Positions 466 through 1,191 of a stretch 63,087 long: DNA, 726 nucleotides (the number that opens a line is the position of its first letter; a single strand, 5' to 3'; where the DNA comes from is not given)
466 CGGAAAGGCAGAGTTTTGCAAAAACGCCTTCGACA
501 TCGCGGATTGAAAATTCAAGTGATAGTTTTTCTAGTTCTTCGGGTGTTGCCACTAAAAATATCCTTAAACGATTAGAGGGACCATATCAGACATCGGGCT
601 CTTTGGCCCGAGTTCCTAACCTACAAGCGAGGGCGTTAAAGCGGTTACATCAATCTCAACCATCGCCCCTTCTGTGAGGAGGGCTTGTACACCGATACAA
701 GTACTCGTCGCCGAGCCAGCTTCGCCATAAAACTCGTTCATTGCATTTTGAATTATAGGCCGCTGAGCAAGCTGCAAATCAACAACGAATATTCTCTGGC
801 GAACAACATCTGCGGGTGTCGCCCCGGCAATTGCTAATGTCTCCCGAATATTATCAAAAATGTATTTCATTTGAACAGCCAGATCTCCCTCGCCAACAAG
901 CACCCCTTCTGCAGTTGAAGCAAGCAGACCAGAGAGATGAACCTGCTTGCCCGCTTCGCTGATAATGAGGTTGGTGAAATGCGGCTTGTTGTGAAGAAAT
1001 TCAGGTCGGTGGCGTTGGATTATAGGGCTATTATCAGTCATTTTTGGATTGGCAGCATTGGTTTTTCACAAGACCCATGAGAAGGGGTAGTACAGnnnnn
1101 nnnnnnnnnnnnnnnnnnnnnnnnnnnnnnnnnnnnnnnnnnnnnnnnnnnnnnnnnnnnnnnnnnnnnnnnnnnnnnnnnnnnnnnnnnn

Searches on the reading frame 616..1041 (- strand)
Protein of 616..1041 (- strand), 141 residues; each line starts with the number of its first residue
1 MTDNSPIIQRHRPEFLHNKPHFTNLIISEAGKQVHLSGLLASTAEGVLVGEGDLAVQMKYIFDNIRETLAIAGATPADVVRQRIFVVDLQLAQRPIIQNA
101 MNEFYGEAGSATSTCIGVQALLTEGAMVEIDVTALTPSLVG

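Call 6: search_protein_families(library=pfam, proteins=[window:616-1041:-], max_evalue=0.01)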
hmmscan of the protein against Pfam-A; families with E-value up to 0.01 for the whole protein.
window:616-1041:- (141 aa): 1 family
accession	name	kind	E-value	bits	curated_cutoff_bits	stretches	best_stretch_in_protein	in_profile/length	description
PF01042.26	Ribonuc_L-PSP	-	7.4e-17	61.9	27.3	1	29-135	16-120/121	Endoribonuclease L-PSP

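Call 11: find_encoding_contigs(protein=window:616-1041:-, flank=5000, max_places=10)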
Protein window:616-1041:- (141 aa): 7 contigs read that carry it; 7 places shown.
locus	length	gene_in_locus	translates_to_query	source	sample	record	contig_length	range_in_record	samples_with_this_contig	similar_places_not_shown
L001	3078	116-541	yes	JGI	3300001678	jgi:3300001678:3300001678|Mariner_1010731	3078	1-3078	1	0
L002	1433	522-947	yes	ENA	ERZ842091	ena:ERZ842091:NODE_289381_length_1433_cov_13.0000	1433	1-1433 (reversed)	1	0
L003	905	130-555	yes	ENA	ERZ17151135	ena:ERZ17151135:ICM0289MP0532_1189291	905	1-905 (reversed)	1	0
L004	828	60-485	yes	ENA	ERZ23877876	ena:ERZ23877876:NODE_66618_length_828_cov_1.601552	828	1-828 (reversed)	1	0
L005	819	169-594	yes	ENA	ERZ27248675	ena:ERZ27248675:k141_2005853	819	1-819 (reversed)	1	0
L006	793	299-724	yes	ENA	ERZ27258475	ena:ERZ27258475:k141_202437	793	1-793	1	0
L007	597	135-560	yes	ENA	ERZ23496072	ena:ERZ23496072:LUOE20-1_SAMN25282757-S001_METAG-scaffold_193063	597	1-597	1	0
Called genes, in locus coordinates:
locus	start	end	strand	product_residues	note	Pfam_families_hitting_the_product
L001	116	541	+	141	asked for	PF01042:Ribonuc_L-PSP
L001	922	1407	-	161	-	PF01243:PNPOx_N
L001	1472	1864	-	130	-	PF01042:Ribonuc_L-PSP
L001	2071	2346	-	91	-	-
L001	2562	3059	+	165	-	PF00355:Rieske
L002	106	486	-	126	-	PF11351:GTA_holin_3TM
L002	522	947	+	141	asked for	PF01042:Ribonuc_L-PSP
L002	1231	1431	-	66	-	?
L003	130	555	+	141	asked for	PF01042:Ribonuc_L-PSP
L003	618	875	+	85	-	-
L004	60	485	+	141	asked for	PF01042:Ribonuc_L-PSP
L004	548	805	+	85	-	-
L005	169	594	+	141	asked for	PF01042:Ribonuc_L-PSP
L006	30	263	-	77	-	-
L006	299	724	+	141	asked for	PF01042:Ribonuc_L-PSP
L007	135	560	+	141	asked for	PF01042:Ribonuc_L-PSP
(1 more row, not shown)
